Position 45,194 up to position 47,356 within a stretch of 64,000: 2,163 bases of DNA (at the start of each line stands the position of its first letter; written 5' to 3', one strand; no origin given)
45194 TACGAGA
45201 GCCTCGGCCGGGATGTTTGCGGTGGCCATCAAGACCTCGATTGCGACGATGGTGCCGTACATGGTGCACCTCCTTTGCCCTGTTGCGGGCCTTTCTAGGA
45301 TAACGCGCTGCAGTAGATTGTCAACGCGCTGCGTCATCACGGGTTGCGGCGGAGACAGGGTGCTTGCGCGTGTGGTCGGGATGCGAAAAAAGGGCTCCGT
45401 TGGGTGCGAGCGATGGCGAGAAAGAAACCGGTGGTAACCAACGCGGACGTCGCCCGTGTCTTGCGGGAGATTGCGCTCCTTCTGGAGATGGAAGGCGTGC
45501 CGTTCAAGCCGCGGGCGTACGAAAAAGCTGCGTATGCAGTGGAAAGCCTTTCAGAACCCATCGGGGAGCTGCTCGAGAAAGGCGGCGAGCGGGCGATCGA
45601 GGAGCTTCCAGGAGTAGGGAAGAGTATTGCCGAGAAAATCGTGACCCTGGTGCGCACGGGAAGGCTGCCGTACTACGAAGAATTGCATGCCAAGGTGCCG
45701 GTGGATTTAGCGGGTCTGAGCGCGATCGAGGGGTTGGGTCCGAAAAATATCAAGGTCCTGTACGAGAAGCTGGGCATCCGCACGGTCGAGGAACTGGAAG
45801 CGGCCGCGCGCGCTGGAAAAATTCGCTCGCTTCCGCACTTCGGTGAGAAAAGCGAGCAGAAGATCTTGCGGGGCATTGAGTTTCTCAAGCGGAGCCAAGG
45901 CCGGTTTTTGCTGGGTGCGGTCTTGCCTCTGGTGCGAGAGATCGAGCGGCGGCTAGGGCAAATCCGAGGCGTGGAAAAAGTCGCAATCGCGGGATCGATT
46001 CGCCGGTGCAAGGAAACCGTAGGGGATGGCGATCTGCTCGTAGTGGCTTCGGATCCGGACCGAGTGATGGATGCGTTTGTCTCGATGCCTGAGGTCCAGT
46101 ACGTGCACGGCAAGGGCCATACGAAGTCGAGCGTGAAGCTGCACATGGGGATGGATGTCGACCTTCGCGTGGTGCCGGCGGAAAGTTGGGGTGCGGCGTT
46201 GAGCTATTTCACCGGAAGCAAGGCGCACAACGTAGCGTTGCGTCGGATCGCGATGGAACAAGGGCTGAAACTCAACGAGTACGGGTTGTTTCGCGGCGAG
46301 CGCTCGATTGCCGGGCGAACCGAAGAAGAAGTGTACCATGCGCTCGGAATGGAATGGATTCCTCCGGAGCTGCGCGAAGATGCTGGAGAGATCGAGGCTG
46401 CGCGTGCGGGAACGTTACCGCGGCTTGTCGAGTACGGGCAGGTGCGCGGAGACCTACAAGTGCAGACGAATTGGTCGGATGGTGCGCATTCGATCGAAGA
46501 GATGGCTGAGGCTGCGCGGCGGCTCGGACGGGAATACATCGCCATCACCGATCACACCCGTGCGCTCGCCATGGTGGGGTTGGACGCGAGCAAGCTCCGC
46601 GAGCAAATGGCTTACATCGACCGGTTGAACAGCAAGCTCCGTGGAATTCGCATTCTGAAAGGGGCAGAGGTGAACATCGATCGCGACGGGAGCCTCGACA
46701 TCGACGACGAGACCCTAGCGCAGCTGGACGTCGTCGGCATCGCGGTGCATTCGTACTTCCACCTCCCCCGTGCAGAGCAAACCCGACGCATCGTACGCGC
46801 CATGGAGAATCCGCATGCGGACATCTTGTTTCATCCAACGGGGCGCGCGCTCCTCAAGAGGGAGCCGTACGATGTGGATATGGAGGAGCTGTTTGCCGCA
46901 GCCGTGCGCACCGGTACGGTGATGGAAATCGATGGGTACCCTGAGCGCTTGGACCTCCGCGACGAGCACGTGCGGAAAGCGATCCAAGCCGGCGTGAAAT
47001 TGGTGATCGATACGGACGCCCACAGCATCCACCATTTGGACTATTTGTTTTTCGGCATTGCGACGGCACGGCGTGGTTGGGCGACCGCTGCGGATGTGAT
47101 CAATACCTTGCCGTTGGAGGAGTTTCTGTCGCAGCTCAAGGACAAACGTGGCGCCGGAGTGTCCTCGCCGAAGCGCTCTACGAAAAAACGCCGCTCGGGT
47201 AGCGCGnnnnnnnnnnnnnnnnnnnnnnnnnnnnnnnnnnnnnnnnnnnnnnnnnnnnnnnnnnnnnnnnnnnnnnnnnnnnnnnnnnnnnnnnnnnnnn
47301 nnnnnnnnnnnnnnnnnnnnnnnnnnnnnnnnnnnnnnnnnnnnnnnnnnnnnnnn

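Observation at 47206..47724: Free-standing Hint domain with every splicing residue replaced and Cys residues clustered at the termini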

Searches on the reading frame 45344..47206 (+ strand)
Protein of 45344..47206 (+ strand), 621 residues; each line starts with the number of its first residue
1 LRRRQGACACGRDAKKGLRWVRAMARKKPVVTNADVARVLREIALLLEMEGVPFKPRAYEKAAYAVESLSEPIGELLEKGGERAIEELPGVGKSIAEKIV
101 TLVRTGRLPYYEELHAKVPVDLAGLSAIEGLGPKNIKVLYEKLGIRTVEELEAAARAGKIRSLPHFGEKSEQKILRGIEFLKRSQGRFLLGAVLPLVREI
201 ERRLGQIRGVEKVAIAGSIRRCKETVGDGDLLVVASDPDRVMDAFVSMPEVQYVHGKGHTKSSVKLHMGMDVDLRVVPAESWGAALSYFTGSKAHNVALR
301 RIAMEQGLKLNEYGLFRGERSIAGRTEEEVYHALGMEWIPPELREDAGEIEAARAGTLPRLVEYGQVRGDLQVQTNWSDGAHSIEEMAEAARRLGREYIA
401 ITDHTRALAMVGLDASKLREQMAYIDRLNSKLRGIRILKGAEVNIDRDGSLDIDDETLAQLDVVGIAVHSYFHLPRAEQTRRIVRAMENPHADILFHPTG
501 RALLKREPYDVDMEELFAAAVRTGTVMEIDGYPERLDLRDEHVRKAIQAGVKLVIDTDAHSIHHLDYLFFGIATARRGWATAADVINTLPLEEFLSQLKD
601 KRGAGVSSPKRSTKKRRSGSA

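Call 3: search_protein_families(library=pfam, proteins=[window:45344-47206:+], max_evalue=10)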
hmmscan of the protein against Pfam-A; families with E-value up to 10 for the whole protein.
window:45344-47206:+ (621 aa): 10 families
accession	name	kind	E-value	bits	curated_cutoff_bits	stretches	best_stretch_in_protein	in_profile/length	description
PF14791.11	DNA_pol_B_thumb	-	7.7e-26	90.2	25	1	285-345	1-63/63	DNA polymerase beta thumb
PF14716.13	HHH_8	-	2e-18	67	30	1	32-108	2-73/73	Helix-hairpin-helix domain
PF14520.12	HHH_5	-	1.2e-09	38.9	27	2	125-177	4-54/57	Helix-hairpin-helix domain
PF02811.25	PHP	-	1.6e-08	35.5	26.4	1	370-478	1-71/164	PHP domain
PF14792.12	DNA_pol_B_palm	-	0.02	15.6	25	1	200-239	14-53/113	DNA polymerase beta palm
PF00633.29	HHH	-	0.033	14.5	24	1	85-100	13-28/30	Helix-hairpin-helix motif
PF11731.14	Cdd1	-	0.066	13.9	25.5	0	84-102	7-25/86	Pathogenicity locus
PF01876.22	RNase_P_p30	-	0.087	12.7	35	1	377-530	7-144/214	RNase P subunit p30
PF11798.14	IMS_HHH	-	0.11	13.2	24.4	1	83-99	11-27/32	IMS family HHH motif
PF21999.2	IMS_HHH_1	-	0.2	12.6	27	1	87-100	2-15/53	DNA polymerase-iota, thumb domain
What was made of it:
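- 45413..47209 (+): Upstream co-directional neighbour: family X DNA polymerase with a PHP domain (PolX). It is context only, not a conserved partner. Pfam HHH_8, DNA_pol_B_thumb and PHP (call 3).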
